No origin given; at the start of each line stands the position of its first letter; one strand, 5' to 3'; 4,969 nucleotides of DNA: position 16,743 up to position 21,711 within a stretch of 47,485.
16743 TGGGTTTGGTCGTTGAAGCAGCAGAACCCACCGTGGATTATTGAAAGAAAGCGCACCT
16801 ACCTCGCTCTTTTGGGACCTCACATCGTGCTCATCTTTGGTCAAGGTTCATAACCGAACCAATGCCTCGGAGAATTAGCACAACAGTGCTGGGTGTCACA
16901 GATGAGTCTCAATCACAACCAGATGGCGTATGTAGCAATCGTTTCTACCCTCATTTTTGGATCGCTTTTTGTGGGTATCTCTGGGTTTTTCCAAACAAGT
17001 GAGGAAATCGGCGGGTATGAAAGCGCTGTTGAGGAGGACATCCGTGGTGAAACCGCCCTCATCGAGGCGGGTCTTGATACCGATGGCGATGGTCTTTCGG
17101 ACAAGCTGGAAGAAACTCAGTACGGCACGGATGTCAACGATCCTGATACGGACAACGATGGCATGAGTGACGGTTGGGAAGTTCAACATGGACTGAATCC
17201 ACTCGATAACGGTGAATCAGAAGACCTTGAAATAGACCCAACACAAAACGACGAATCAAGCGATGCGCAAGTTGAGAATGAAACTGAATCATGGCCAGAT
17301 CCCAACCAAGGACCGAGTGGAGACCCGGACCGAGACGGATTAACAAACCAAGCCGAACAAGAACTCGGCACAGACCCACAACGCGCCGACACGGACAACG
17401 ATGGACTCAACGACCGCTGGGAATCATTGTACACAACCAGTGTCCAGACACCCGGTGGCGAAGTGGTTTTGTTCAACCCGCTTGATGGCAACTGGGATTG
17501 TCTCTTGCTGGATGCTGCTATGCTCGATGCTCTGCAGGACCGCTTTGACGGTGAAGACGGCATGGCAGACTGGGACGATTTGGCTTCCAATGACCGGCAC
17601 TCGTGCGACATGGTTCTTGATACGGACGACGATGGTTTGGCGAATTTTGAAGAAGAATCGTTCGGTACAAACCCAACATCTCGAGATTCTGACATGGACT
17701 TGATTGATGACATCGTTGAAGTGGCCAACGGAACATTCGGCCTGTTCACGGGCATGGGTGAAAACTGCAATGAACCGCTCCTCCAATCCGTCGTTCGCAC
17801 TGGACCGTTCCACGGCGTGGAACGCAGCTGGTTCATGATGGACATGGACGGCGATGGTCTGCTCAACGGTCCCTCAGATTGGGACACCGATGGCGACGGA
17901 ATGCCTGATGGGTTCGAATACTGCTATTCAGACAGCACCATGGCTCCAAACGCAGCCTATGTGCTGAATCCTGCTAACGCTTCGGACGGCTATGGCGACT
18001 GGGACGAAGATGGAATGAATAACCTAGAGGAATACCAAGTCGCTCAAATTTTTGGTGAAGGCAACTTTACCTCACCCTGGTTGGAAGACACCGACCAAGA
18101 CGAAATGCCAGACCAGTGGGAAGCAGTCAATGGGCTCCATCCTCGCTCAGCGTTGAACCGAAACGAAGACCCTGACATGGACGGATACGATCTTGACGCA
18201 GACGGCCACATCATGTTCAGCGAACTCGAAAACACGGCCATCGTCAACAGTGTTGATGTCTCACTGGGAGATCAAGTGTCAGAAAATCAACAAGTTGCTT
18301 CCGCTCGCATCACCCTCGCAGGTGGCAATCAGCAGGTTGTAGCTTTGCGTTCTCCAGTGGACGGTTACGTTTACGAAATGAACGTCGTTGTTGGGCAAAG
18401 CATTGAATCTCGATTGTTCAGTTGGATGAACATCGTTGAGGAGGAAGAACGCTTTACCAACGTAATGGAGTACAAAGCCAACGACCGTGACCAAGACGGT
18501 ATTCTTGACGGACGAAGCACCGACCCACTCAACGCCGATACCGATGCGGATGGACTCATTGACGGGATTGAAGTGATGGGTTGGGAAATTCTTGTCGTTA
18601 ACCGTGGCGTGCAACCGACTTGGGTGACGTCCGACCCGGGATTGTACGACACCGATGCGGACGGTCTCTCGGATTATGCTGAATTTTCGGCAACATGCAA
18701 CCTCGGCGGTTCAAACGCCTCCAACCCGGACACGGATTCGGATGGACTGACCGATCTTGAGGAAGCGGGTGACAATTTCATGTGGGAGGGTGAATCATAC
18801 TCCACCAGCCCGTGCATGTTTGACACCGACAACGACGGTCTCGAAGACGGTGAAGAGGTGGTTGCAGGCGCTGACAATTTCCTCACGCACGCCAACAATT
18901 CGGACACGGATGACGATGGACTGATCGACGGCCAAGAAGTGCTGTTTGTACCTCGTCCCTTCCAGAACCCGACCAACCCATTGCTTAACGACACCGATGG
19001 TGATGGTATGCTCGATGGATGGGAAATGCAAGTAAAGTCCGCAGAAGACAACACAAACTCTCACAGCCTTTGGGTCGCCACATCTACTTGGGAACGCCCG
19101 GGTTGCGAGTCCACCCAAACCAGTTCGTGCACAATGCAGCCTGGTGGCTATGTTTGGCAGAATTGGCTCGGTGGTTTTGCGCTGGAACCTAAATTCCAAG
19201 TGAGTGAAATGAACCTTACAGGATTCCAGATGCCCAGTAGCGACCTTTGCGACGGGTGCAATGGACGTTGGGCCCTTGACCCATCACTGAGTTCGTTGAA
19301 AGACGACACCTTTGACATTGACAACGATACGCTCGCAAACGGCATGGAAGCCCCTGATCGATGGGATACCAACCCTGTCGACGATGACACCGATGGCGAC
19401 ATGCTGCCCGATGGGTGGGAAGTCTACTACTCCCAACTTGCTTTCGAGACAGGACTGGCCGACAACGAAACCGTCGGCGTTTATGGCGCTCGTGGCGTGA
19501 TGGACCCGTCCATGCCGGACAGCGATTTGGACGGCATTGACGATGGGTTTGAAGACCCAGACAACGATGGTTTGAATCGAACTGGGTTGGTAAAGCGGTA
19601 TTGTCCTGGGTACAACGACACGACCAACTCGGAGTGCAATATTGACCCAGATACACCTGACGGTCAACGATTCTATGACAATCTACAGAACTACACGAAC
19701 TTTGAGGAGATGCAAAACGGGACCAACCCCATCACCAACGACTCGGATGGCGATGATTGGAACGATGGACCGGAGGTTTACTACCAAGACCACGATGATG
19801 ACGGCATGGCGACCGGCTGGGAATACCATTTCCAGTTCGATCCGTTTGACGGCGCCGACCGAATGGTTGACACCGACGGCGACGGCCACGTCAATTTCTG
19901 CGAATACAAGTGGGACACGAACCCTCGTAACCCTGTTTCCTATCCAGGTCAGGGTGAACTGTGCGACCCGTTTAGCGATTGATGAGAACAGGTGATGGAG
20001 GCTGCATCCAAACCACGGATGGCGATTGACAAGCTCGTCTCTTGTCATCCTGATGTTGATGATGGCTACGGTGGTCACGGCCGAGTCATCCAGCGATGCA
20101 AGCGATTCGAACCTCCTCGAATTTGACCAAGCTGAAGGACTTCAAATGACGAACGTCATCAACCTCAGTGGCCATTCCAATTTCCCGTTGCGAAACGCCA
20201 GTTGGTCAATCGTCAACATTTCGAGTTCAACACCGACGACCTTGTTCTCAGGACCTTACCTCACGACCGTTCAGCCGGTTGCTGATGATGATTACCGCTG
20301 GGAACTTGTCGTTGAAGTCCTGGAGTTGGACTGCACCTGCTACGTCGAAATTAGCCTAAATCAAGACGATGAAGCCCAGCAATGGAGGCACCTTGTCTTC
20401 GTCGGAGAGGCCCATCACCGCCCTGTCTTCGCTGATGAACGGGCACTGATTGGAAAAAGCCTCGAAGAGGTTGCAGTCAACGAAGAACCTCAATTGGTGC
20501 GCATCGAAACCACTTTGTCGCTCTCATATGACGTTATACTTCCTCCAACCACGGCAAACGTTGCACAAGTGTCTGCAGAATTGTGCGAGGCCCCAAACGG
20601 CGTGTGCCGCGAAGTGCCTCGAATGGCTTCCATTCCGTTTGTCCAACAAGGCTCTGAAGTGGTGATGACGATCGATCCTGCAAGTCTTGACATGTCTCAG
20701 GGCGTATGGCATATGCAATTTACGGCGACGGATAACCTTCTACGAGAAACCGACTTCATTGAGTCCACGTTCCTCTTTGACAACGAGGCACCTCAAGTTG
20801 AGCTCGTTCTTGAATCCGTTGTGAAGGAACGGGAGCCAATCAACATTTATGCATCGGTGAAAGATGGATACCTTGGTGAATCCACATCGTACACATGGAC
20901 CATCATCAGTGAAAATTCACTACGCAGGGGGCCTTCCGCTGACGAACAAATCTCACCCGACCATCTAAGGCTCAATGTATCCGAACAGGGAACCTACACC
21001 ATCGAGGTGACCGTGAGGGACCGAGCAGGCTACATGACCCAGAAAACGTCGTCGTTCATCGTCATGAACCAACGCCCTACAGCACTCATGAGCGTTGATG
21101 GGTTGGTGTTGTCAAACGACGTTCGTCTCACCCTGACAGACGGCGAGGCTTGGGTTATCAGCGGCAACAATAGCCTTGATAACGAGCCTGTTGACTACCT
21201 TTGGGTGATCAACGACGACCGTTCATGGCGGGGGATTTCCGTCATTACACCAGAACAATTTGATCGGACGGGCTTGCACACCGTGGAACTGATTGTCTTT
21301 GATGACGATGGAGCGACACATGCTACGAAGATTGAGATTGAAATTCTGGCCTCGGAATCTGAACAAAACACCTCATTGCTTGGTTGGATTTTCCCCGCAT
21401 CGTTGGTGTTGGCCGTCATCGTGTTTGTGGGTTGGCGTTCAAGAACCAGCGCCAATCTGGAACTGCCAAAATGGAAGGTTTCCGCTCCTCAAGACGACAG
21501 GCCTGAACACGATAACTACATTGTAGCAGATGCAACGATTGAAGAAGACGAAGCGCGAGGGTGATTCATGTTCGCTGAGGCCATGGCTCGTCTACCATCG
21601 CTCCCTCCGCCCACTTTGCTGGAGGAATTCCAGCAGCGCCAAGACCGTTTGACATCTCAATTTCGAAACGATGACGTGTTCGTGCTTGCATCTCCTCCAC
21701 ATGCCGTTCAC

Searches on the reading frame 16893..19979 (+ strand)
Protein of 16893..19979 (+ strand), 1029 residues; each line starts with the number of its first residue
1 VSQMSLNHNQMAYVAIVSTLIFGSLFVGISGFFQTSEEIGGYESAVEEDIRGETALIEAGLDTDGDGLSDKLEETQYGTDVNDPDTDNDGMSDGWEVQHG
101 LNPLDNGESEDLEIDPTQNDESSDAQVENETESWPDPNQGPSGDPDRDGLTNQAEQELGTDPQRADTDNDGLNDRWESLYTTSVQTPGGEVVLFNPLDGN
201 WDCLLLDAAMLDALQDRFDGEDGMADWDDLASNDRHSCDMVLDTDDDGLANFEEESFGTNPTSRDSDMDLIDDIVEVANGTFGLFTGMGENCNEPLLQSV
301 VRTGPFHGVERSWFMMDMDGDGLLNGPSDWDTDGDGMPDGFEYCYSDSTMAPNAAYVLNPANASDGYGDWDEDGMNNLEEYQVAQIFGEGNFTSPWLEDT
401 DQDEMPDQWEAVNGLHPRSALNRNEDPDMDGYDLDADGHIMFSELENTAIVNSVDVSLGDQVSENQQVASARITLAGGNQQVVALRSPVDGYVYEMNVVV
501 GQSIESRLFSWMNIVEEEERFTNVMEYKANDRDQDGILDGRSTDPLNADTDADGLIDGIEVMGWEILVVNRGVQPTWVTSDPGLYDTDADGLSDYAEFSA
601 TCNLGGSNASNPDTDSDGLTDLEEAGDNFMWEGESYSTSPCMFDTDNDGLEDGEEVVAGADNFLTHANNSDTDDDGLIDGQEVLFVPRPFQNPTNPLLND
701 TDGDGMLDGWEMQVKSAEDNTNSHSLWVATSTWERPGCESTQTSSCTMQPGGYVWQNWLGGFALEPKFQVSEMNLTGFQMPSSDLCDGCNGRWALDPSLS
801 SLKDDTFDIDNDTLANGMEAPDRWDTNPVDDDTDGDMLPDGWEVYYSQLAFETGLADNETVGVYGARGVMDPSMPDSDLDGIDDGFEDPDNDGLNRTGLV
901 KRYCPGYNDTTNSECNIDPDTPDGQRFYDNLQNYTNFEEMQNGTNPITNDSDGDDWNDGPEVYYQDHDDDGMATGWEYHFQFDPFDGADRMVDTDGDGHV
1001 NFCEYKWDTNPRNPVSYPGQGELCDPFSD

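Call 60: search_protein_families(library=pfam, proteins=[window:16893-19979:+], max_evalue=0.00001)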
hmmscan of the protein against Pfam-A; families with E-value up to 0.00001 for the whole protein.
window:16893-19979:+ (1029 aa): 1 family
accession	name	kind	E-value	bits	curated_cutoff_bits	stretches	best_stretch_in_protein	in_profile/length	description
PF18884.5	TSP3_bac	-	5.6e-20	71.3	25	1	85-105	1-21/22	Bacterial TSP3 repeat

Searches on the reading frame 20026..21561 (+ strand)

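Call 60: search_protein_families(library=pfam, proteins=[window:20026-21561:+], max_evalue=0.00001)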
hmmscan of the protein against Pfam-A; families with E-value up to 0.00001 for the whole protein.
window:20026-21561:+ (512 aa): 2 families
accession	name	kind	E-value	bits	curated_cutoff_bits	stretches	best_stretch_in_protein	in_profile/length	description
PF18911.6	PKD_4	-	2.7e-11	43.8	27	0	370-435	14-79/85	PKD domain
PF00801.26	PKD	-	7.7e-09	35.9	23.5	0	264-341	9-76/80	PKD domain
